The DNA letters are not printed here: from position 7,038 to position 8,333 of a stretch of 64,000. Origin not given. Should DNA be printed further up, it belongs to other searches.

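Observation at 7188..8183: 331-aa orphan protein with no recognisable motifs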

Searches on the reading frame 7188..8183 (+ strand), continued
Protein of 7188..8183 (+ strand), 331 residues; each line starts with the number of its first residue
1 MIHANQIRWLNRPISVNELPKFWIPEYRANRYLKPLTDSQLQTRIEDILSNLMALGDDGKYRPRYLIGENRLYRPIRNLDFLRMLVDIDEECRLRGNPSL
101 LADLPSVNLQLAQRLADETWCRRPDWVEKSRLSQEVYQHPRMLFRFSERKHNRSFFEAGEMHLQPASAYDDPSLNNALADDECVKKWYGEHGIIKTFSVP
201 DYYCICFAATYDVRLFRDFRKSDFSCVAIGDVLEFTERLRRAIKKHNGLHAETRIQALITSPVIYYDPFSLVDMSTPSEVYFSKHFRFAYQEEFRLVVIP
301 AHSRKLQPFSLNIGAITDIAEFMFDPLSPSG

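Call 40: get_annotated_region(hit=H2, flank=8000)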
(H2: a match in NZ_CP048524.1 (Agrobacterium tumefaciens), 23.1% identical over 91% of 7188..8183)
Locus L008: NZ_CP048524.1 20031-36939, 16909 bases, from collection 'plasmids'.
description: Agrobacterium tumefaciens strain Sta004 plasmid pAt2, complete sequence
organism: Agrobacterium tumefaciens (NCBI taxid 358)
taxonomy: Bacteria; Pseudomonadota; Alphaproteobacteria; Hyphomicrobiales; Rhizobiaceae; Agrobacterium; Agrobacterium tumefaciens
host: -; source: walnut; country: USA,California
typing (MOB-suite, as given by PLSDB): conjugative; relaxase MOBQ; mating-pair formation MPF_T
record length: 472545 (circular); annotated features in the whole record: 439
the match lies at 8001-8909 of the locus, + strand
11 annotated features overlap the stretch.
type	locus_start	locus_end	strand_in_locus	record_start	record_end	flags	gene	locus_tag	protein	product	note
CDS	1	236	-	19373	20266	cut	-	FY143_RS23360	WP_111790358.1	intradiol ring-cleavage dioxygenase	-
CDS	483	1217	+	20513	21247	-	-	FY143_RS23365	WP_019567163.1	GntR family transcriptional regulator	-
CDS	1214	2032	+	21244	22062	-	-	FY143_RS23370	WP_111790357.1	TIM barrel protein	-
CDS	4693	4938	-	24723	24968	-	-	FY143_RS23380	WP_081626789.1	hypothetical protein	-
CDS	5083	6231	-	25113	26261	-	-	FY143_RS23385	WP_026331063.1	site-specific integrase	GO:0015074 - DNA integration [Evidence IEA]; GO:0006310 - DNA recombination [Evidence IEA]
CDS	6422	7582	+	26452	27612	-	-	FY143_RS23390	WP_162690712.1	RHE_PE00001 family protein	-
CDS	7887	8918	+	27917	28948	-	-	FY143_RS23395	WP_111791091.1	hypothetical protein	-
CDS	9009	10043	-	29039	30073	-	-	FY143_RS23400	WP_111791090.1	radical SAM protein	-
CDS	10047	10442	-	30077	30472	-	-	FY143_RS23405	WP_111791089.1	hypothetical protein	-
CDS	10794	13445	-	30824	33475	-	-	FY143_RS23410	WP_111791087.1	SMEK domain-containing protein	-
CDS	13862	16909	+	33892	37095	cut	-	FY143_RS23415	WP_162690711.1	hypothetical protein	-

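Call 41: find_homologous_proteins(query=A2, max_evalue=1)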
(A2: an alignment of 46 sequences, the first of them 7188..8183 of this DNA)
Query A2 (46 sequences) (331 aa, profile of the alignment): 94 proteins with E <= 1 among 5008 candidates.
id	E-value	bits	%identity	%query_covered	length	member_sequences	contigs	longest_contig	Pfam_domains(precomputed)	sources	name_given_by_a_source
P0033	6.7e-114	398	31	90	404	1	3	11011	-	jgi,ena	-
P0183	6.6e-112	392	29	92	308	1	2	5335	-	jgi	jgi:hypothetical protein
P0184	2.8e-106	373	28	92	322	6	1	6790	-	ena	-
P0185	5.6e-106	372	29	92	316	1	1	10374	-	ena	-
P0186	1.6e-104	368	30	90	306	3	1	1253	-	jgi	jgi:hypothetical protein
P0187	1.9e-104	367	27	92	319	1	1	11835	-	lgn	-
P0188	3.0e-104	367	29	92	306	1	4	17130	-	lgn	-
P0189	4.4e-104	366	27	97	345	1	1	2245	-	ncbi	-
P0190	4.9e-104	366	27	93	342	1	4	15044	-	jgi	jgi:SEC-C motif-containing protein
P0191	6.6e-104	366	27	92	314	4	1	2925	-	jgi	jgi:hypothetical protein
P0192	4.0e-103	363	28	90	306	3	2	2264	-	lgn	-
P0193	2.5e-102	360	27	91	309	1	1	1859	-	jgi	jgi:hypothetical protein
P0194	3.2e-102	360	27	92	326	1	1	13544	-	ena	-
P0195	3.7e-102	360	29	92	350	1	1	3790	-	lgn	-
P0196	7.4e-102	359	28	89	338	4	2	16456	-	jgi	-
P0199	2.0e-99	351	34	37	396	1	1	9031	-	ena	-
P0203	3.0e-96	340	29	90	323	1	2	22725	-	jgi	jgi:hypothetical protein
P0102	2.9e-95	337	28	91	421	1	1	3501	-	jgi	jgi:hypothetical protein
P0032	1.5e-91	325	31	94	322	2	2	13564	-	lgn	-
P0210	4.6e-89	317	30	91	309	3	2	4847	-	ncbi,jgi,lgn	jgi:hypothetical protein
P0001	1.8e-81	292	100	100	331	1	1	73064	-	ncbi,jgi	jgi:hypothetical protein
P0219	8.8e-81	290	29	90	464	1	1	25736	-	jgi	jgi:hypothetical protein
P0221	6.1e-79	284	27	90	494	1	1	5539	-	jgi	jgi:hypothetical protein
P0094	2.6e-77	278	29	85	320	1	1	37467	-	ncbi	-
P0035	1.5e-75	272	27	92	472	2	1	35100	-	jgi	jgi:hypothetical protein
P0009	1.5e-75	272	50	98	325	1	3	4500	-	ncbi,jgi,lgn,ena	-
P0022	5.0e-75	271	48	98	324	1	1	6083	-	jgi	jgi:hypothetical protein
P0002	1.8e-69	252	61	97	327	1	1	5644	-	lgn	-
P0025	2.0e-69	252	48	97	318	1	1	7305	-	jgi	jgi:hypothetical protein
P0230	6.1e-65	238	39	94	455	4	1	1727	-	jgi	jgi:hypothetical protein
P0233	4.0e-3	35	25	29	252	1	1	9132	-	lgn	-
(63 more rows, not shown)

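Call 45: search_protein_families(library=pfam, proteins=[P0233, P0190, P0219, P0221, P0199, P0230, P0102], max_evalue=1)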
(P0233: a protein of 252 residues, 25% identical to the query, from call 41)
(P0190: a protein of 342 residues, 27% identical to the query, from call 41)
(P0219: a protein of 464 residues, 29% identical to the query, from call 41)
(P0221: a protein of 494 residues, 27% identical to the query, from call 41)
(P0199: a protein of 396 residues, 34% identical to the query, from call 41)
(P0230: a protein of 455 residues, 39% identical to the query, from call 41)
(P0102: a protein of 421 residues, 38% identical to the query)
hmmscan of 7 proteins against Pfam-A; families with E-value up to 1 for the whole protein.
P0233 (252 aa): 1 family
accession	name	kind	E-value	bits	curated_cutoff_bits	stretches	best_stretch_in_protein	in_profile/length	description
PF11537.13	NitrOD5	-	0.12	13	27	1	100-148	24-72/94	Nitrosopumilus output domain 5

P0190 (342 aa): 1 family
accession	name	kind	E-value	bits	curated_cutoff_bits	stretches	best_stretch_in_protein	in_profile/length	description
PF02810.21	SEC-C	-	0.00011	22.5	20.4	1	5-19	4-18/19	SEC-C motif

P0219 (464 aa): 0 families

P0221 (494 aa): 0 families

P0199 (396 aa): 0 families

P0230 (455 aa): 0 families

P0102 (421 aa): 0 families

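Call 47: find_related_loci(query=A1, collection=genome_contigs, flank=8000)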
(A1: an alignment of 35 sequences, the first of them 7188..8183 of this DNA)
Query A1 (331 aa) in genome_contigs; peptide patterns used: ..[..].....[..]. (x = any residue, [..] = any of these).
152 stretches matched a pattern; 99 encode a relative of the query (tblastn E <= 1e-3); the best 80 are kept; 80 distinct loci.
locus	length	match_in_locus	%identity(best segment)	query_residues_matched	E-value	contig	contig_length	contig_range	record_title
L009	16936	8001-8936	40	12-328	3e-61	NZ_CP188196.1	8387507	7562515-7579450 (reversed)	Bradyrhizobium genosp. A strain BDV5028 chromosome, complete genome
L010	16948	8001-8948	33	4-323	6e-54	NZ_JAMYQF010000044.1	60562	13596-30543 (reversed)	Mesorhizobium sp. M0621 M0621_contig00044, whole genome shotgun sequence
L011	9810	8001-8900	30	21-323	3e-29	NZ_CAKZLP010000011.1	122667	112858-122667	MAG: uncultured Amphritea sp. isolate ERR2094169_bin.10_CONCOCT_v1.1_MAG ERZ650157.100, whole genome shotgun sequence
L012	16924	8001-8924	29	23-331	8e-29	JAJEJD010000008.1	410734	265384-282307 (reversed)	MAG: bacterium isolate p16x63bins.49 k141_528148, whole genome shotgun sequence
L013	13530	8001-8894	29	23-322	2e-28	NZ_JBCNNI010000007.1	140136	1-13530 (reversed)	MAG: Sphingomonas sp. isolate SMAGNO97 Contig7, whole genome shotgun sequence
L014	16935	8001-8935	39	12-326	3e-45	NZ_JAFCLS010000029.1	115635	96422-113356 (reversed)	Bradyrhizobium sp. JYMT SZCCT0428 NODE_29, whole genome shotgun sequence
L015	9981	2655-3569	28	21-323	1e-27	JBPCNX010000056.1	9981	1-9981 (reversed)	MAG: Pyrinomonadaceae bacterium isolate TH_ant_mag_141 S1Ck127_2271597_flag_0_multi_17.7108_len_9981, whole genome shotg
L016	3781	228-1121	28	23-322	1e-27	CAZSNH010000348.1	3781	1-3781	MAG TPA_asm: uncultured Hyphomicrobium sp. isolate binchicken_co107_289 genome assembly, contig: NODE_49735_length_3781_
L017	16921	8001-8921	30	12-323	3e-27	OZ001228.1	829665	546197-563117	MAG: Rhizobiaceae bacterium isolate 2a1c93a1-b5bb-4fff-98e9-bbfee3ad1fdc genome assembly, chromosome: 1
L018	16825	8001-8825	29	21-318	6e-27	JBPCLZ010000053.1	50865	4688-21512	MAG: Pyrinomonadaceae bacterium isolate TH_ant_mag_91 S1Ck127_2620187_flag_0_multi_102.0000_len_50865, whole genome shot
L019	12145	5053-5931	28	23-323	1e-26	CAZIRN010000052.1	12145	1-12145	MAG TPA_asm: uncultured Rikenella sp. isolate binchicken_co265_192 genome assembly, contig: NODE_8051_length_12145_cov_4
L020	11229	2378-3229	30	23-304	3e-26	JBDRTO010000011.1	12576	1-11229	MAG: Pseudomonadota bacterium isolate MEGAHIT-group-3.82 k141_4172, whole genome shotgun sequence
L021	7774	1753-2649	27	22-320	7e-26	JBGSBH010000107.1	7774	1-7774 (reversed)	MAG: Cypionkella sp. isolate NCIPD_CMAR_MAG_6 k141_3224117_length_7774_cov_8.0000, whole genome shotgun sequence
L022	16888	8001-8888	30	23-323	7e-25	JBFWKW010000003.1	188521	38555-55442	MAG: Campylobacterales bacterium isolate CA_2019_NHSR_51 NODE_181_length_188521_cov_5.775099_NHSR, whole genome shotgun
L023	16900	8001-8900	29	21-323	5e-25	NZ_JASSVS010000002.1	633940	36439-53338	Marinobacter azerbaijanicus strain TBZ242 NODE_2_length_633940_cov_160.083625, whole genome shotgun sequence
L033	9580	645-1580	31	17-323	1e-22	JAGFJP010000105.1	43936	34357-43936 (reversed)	MAG: Thiogranum sp. isolate mag.26 k127_3926978, whole genome shotgun sequence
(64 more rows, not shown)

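Call 55: search_protein_families(library=pfam, alignment_id=A3, max_evalue=0.00001)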
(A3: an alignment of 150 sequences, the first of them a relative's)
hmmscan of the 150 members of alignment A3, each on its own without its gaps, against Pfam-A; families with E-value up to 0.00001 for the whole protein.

A. member 1, L002:11706-13352:+ (549 aa): 1 family
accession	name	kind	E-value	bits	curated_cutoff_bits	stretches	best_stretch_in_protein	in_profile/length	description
PF02810.21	SEC-C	-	2.8e-07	30.7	20.4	1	23-40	1-18/19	SEC-C motif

B. families by the number of members that match (of 150 scanned): 88 families (the first 25 are shown)
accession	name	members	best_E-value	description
PF00892.27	EamA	2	2.7e-34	EamA-like transporter family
PF00580.27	UvrD-helicase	2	6.8e-30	UvrD/REP helicase N-terminal domain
PF13361.12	UvrD_C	2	3.5e-24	UvrD-like helicase C-terminal domain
PF13302.13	Acetyltransf_3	2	2.4e-17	Acetyltransferase (GNAT) domain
PF13245.12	AAA_19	2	1.6e-15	AAA domain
PF01850.27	PIN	2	5.4e-15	PIN domain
PF13538.12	UvrD_C_2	2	7.3e-09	UvrD-like helicase C-terminal domain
PF02810.21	SEC-C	2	4.3e-08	SEC-C motif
PF00583.31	Acetyltransf_1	2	2.4e-07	Acetyltransferase (GNAT) family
PF00920.27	ILVD_EDD_N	1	3.9e-128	Dihydroxy-acid/6-phosphogluconate dehydratase N-terminal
PF02384.22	N6_Mtase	1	1.8e-82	N-6 DNA Methylase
PF00733.27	Asn_synthase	1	7.1e-79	Asparagine synthase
PF24877.1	ILV_EDD_C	1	6.3e-72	Dihydroxy-acid/6-phosphogluconate dehydratase C-terminal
PF03301.18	Trp_dioxygenase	1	4.7e-63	Tryptophan 2,3-dioxygenase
PF07756.17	DUF1612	1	5.7e-50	Protein of unknown function (DUF1612)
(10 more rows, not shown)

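Call 56: search_protein_families(library=padloc, alignment_id=A3, max_evalue=0.00001)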
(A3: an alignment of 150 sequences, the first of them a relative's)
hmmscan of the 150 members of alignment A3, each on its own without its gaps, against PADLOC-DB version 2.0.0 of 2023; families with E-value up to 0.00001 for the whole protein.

A. member 1, L002:11706-13352:+ (549 aa): 0 families

B. families by the number of members that match (of 150 scanned): 194 families (the first 25 are shown)
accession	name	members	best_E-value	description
PDLC04134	mad2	3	4.2e-37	mads_2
PDLC00104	GajB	2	1.3e-198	UrvD helicase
PDLC01087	C3a187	2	1.2e-171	NERD+UvrD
PDLC00141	GajB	2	2.3e-154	UrvD helicase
PDLC00117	GajB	2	9.7e-31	UrvD helicase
PDLC00114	GajB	2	3.4e-28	UrvD helicase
PDLC03802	RTasHel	2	6.6e-26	DRT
PDLC00132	GajB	2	8.1e-26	UrvD helicase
PDLC00123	GajB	2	5.7e-22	UrvD helicase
PDLC00107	GajB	2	2.3e-20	UrvD helicase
PDLC00103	GajB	2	1.6e-19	UrvD helicase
PDLC00127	GajB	2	6e-19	UrvD helicase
PDLC00121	GajB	2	6.2e-18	UrvD helicase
PDLC00122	GajB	2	1.6e-16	UrvD helicase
PDLC00108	GajB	2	1.7e-14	UrvD helicase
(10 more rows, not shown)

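Call 57: find_related_loci(query=window:7188-8183:+, collection=metagenome_contigs, flank=6000)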
Query window:7188-8183:+ (331 aa) in metagenome_contigs; peptide patterns used: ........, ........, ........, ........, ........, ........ (x = any residue, [..] = any of these).
117 stretches matched a pattern, but none encodes a relative of the query by tblastn (E <= 1e-3).

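Call 58: find_related_loci(query=A1, collection=viral_contigs, flank=8000)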
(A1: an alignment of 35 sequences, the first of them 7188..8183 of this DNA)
Query A1 (331 aa) in viral_contigs; peptide patterns used: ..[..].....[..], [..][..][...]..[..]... (x = any residue, [..] = any of these).
113 stretches matched a pattern; 4 encode a relative of the query (tblastn E <= 1e-3); 4 distinct loci.
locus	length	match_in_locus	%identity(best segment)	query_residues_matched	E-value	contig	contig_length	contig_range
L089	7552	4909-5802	29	23-322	8e-29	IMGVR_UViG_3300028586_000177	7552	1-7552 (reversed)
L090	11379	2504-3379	27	23-323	4e-19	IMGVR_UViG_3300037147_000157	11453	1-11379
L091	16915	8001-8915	26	21-323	8e-18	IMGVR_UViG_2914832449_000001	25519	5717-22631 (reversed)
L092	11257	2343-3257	25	23-327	7e-16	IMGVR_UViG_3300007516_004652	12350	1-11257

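Call 59: find_related_loci(query=A1, collection=metagenome_contigs, flank=5000)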
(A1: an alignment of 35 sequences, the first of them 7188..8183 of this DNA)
Query A1 (331 aa) in metagenome_contigs; peptide patterns used: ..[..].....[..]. (x = any residue, [..] = any of these).
340 stretches matched a pattern; 262 encode a relative of the query (tblastn E <= 1e-3); the best 80 are kept; 80 distinct loci.
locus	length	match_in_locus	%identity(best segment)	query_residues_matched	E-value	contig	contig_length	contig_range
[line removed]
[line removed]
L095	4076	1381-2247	51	35-326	5e-93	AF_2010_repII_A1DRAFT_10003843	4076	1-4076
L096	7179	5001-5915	41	14-323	7e-78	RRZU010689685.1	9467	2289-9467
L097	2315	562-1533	37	2-326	8e-66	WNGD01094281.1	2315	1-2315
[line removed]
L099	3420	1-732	41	80-328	3e-50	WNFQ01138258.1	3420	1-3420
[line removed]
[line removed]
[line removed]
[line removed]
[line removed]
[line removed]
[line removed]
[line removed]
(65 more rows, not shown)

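Call 61: find_encoding_contigs(protein=P0002, flank=6000, max_places=2)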
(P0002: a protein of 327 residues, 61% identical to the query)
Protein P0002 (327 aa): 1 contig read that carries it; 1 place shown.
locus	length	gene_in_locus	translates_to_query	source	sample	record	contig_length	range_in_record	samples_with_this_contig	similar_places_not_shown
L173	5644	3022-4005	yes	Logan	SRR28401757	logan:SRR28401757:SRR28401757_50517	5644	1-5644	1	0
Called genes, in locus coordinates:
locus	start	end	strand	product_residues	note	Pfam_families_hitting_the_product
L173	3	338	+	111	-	?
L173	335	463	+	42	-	-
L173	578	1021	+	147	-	-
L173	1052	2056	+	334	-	-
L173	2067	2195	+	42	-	-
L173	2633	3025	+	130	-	-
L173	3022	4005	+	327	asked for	-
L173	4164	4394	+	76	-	-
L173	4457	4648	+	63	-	PF18818:MPTase-PolyVal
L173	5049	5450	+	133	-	PF12728:HTH_17 (faint)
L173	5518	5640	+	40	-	-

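Call 62: find_encoding_contigs(protein=P0025, flank=6000, max_places=2)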
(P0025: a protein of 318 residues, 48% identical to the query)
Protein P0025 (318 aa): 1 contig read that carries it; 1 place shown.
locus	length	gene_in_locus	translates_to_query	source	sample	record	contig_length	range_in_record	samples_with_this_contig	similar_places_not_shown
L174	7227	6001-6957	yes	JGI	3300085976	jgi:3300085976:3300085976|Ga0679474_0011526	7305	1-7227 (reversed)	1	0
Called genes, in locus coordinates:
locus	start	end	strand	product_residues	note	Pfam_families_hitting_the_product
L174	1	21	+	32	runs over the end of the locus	?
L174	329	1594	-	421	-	-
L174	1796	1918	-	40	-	-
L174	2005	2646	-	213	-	-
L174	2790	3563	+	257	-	-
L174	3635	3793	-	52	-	-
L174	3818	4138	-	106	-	-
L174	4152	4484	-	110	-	PF05973:Gp49 (faint)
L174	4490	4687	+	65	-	-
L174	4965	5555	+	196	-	-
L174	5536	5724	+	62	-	PF09926:DUF2158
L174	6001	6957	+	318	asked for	-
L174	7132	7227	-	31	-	?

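Call 63: find_encoding_contigs(protein=P0022, flank=6000, max_places=2)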
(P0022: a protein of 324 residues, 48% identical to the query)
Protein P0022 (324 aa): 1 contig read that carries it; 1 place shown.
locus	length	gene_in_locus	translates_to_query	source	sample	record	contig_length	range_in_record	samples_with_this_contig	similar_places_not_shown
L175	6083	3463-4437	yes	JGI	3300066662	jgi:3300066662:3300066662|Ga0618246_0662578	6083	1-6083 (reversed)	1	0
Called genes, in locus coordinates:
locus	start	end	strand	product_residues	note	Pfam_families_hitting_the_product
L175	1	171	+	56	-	?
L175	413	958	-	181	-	PF18735:HEPN_RiboL-PSP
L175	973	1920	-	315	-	PF04471:Mrr_cat (weak)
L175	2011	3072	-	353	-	-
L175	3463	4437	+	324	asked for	-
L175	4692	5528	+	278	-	PF18928:DUF5677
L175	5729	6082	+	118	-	?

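Call 73: search_protein_families(library=pfam, proteins=[L173:2633-3025:+], max_evalue=1)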
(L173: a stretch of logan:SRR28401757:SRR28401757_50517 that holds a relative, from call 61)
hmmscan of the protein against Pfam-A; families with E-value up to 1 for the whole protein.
L173:2633-3025:+ (130 aa): 1 family
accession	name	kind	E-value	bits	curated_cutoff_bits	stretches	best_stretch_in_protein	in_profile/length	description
PF00589.27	Phage_integrase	-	0.0034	17.6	27.1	1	59-110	2-52/172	Phage integrase family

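Call 74: search_protein_families(library=padloc, proteins=[L173:2633-3025:+], max_evalue=1)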
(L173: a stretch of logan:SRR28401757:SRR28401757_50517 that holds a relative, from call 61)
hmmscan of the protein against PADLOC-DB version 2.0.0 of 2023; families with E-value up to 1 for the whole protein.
L173:2633-3025:+ (130 aa): 1 family
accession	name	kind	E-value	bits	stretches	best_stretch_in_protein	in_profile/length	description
PDLC04296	PDC-M02A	-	0.04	11.3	1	31-71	147-186/193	-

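Call 78: list_cluster_members(proteins=[P0001, P0234, P0009, P0094, P0210])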
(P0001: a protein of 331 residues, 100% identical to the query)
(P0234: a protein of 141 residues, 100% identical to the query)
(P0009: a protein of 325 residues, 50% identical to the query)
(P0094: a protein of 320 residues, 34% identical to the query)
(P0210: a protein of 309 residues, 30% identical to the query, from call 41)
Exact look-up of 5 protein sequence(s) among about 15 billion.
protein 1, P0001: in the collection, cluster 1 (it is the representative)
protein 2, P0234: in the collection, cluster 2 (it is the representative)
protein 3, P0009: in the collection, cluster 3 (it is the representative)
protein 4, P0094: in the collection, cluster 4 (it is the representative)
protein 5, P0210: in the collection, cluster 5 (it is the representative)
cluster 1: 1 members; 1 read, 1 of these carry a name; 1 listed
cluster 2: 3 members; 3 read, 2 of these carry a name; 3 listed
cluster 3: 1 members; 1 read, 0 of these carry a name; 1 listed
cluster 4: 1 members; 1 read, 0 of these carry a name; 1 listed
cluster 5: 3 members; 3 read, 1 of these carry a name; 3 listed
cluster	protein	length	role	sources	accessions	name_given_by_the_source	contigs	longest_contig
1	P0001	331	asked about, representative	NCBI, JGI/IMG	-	hypothetical protein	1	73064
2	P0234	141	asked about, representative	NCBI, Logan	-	-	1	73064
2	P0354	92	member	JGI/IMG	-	hypothetical protein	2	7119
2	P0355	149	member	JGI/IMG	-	hypothetical protein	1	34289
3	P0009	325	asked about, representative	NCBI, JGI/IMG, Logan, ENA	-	-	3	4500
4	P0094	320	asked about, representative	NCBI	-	-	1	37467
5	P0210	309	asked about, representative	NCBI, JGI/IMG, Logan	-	hypothetical protein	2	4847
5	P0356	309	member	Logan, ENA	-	-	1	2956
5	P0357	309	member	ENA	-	-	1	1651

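Call 114: search_protein_families(library=pfam, proteins=[L033:1859-2929:-, L175:2011-3072:-, L173:1052-2056:+], max_evalue=1)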
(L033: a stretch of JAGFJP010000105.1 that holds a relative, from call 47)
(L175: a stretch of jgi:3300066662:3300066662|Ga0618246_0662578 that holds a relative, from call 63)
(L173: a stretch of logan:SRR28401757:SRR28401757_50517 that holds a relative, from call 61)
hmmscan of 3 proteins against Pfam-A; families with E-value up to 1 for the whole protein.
L033:1859-2929:- (356 aa): 1 family
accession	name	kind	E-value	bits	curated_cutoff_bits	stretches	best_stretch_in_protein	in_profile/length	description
PF18742.7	DpnII-MboI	-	0.21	11.6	27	1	47-71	63-87/150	REase_DpnII-MboI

L175:2011-3072:- (353 aa): 2 families
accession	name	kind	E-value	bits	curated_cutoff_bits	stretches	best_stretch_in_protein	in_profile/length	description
PF22558.3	REase-ARP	-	1.9e-05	24.8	27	1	180-342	121-268/270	Restriction Endonuclease associating with ARP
PF14881.12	Tubulin_3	-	0.15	12.2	30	1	162-188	50-76/180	Tubulin domain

L173:1052-2056:+ (334 aa): 0 families
